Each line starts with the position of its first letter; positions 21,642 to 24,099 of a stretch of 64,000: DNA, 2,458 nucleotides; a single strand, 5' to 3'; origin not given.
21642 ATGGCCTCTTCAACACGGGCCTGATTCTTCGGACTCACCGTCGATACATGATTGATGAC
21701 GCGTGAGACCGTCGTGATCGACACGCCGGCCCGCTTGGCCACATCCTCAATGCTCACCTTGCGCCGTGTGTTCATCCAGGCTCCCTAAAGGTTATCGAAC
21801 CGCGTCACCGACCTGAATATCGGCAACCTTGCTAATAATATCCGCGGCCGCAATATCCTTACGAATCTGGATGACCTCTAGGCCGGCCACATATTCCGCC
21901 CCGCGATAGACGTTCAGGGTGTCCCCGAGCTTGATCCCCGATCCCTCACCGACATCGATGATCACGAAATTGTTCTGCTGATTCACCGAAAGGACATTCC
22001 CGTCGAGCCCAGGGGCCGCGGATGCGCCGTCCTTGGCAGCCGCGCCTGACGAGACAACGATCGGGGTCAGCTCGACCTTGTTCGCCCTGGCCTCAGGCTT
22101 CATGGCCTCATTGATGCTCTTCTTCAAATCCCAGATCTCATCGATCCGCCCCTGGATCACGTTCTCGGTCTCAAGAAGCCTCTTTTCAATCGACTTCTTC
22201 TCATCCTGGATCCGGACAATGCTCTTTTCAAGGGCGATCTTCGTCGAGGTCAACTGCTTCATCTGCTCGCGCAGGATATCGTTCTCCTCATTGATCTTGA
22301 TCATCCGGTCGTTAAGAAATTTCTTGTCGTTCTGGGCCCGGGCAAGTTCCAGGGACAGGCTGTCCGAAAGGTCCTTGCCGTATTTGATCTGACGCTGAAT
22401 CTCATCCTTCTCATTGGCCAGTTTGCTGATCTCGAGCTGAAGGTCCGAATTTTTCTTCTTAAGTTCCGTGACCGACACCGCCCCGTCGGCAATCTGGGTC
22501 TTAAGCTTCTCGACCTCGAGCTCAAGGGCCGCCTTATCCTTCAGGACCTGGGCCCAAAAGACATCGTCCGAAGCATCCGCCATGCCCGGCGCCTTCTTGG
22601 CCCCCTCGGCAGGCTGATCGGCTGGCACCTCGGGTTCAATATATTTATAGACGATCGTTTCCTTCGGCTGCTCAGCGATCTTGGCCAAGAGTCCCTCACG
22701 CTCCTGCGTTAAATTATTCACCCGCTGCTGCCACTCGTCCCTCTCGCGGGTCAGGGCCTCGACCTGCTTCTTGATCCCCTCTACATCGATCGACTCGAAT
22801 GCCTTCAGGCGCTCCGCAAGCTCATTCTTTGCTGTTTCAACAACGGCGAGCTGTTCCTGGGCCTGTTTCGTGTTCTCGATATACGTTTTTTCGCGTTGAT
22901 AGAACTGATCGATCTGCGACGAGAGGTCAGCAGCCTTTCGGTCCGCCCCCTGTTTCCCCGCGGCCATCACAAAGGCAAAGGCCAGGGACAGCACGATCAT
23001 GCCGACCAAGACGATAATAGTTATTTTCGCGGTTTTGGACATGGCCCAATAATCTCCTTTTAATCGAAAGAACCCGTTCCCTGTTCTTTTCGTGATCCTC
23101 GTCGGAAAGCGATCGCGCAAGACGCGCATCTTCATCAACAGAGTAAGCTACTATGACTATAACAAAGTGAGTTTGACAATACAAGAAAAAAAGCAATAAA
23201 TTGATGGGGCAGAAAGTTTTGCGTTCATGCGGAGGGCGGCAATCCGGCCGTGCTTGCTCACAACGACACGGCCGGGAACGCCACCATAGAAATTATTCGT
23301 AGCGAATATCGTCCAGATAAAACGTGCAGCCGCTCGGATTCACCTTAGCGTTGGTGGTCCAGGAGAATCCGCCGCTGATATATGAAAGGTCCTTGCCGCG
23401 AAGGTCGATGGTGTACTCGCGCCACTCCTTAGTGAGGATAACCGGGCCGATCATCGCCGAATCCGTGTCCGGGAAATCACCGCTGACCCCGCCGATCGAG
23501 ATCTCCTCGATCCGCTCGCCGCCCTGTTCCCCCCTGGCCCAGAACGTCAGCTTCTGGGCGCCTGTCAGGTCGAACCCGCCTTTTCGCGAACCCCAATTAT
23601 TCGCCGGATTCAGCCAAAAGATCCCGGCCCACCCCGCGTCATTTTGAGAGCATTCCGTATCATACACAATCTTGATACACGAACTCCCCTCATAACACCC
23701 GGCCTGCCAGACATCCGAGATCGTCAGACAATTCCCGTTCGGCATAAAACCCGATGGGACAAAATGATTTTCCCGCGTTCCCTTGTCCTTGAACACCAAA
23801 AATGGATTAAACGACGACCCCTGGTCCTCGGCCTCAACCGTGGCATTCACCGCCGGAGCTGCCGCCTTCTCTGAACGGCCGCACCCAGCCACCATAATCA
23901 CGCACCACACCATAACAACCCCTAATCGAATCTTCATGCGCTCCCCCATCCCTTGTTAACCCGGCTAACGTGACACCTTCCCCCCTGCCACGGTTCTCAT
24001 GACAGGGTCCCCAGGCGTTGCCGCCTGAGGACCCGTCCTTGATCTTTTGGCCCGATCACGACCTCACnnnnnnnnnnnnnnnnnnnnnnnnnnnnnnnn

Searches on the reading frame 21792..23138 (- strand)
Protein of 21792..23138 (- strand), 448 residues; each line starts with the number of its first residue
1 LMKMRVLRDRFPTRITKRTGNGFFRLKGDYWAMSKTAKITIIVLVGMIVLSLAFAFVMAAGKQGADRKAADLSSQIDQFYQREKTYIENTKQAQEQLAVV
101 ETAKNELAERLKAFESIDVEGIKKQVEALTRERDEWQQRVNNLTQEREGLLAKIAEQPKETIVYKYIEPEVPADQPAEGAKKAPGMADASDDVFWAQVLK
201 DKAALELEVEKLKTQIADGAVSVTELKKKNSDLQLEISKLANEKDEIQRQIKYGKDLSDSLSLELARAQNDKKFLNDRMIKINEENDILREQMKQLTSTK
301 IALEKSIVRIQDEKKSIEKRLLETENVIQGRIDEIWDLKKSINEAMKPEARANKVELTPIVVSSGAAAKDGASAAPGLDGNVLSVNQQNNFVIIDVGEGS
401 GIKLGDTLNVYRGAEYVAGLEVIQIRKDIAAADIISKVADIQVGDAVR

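Call 3: search_protein_families(library=pfam, proteins=[window:21792-23138:-], max_evalue=1)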
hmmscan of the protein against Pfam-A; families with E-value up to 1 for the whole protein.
window:21792-23138:- (448 aa): 16 families
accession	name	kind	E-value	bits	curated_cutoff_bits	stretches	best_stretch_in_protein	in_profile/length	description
PF10473.14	CENP-F_leu_zip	-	0.00034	21.1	34.5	2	81-157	38-113/140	Leucine-rich repeats of kinetochore protein Cenp-F/LEK1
PF03920.20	TLE_N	-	0.0011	19.8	32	1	226-278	19-71/118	Groucho/TLE N-terminal Q-rich domain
PF16538.11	FlgT_C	-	0.011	16.6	27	1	390-414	2-26/77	Flagellar assembly protein T, C-terminal domain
PF18035.6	Bap31_Bap29_C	-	0.047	14.2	30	1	106-143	5-41/52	Bap31/Bap29 cytoplasmic coiled-coil domain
PF23922.1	DUF7261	-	0.05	14.2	27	1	37-127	12-104/169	Family of unknown function (DUF7261)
PF06005.17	ZapB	-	0.16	12.9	31.5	1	209-252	6-49/71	Cell division protein ZapB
PF03961.19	FapA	-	0.16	12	31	2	275-359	154-239/272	Flagellar Assembly Protein A beta solenoid domain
PF00482.28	T2SSF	-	0.21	12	25.2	1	239-297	30-85/125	Type II secretion system (T2SS), protein F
PF20492.3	ERM_helical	-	0.23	11.9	40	0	242-333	6-97/120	Ezrin/radixin/moesin, alpha-helical domain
PF14988.11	DUF4515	-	0.33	11.3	24.5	0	78-150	110-182/206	Domain of unknown function (DUF4515)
PF20993.2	CENPH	-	0.42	11.2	27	0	228-350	28-143/175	CENPH protein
PF04977.20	DivIC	-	0.59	10.4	28.9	1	210-252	20-62/80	Septum formation initiator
PF17675.6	APG6_N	-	0.66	10.9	45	1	119-278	11-124/132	Apg6 coiled-coil region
PF13851.11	GAS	-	0.72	9.6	32.3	0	67-155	40-130/200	Growth-arrest specific micro-tubule binding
PF21521.3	MYO6_lever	-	0.84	10.3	27.3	0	213-298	62-139/141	Myosin VI, lever arm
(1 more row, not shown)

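Call 57: search_protein_families(library=pfam, proteins=[window:21792-23138:-], max_evalue=5)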
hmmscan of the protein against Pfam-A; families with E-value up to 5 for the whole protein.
window:21792-23138:- (448 aa): 21 families
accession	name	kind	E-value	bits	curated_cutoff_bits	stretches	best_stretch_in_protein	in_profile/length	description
PF10473.14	CENP-F_leu_zip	-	0.00034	21.1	34.5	2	81-157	38-113/140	Leucine-rich repeats of kinetochore protein Cenp-F/LEK1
PF03920.20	TLE_N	-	0.0011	19.8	32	1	226-278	19-71/118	Groucho/TLE N-terminal Q-rich domain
PF16538.11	FlgT_C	-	0.011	16.6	27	1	390-414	2-26/77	Flagellar assembly protein T, C-terminal domain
PF18035.6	Bap31_Bap29_C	-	0.047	14.2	30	1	106-143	5-41/52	Bap31/Bap29 cytoplasmic coiled-coil domain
PF23922.1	DUF7261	-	0.05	14.2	27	1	37-127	12-104/169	Family of unknown function (DUF7261)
PF06005.17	ZapB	-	0.16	12.9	31.5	2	209-252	6-49/71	Cell division protein ZapB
PF03961.19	FapA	-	0.16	12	31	2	275-359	154-239/272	Flagellar Assembly Protein A beta solenoid domain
PF00482.28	T2SSF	-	0.21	12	25.2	1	239-297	30-85/125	Type II secretion system (T2SS), protein F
PF20492.3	ERM_helical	-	0.23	11.9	40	2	242-333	6-97/120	Ezrin/radixin/moesin, alpha-helical domain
PF14988.11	DUF4515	-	0.33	11.3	24.5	1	78-150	110-182/206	Domain of unknown function (DUF4515)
PF20993.2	CENPH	-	0.42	11.2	27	2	228-350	28-143/175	CENPH protein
PF04977.20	DivIC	-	0.59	10.4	28.9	2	210-252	20-62/80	Septum formation initiator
PF17675.6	APG6_N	-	0.66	10.9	45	1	119-278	11-124/132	Apg6 coiled-coil region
PF13851.11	GAS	-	0.72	9.6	32.3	2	67-155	40-130/200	Growth-arrest specific micro-tubule binding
PF21521.3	MYO6_lever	-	0.84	10.3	27.3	1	213-298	62-139/141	Myosin VI, lever arm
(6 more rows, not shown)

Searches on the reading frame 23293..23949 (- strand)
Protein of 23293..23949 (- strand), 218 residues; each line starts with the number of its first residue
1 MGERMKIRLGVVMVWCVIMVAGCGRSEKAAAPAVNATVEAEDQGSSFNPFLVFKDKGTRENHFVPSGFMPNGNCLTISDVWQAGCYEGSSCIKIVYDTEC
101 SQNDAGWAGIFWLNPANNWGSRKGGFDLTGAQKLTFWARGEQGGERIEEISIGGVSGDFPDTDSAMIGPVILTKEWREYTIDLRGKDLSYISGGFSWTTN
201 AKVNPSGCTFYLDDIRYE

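Call 3: search_protein_families(library=pfam, proteins=[window:23293-23949:-], max_evalue=1)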
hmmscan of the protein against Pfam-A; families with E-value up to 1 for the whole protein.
window:23293-23949:- (218 aa): 0 families

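Call 4: search_protein_families(library=ncbifam, proteins=[window:23293-23949:-], max_evalue=1)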
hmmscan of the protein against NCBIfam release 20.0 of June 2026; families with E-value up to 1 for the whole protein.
window:23293-23949:- (218 aa): 2 families
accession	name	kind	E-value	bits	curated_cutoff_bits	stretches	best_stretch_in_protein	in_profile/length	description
NF038128.1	choice_anch_J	domain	0.0026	18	30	1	126-216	70-161/162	choice-of-anchor J domain-containing protein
NF047847.2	SS_mature_LptM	equivalog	0.23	11.6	27.7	1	6-25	2-22/31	LPS translocon maturation chaperone LptM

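Call 50: search_solved_structures(query=window:23293-23949:-, max_evalue=10)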
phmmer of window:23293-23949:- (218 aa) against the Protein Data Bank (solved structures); distinct sequences matched with E-value up to 10: 0.
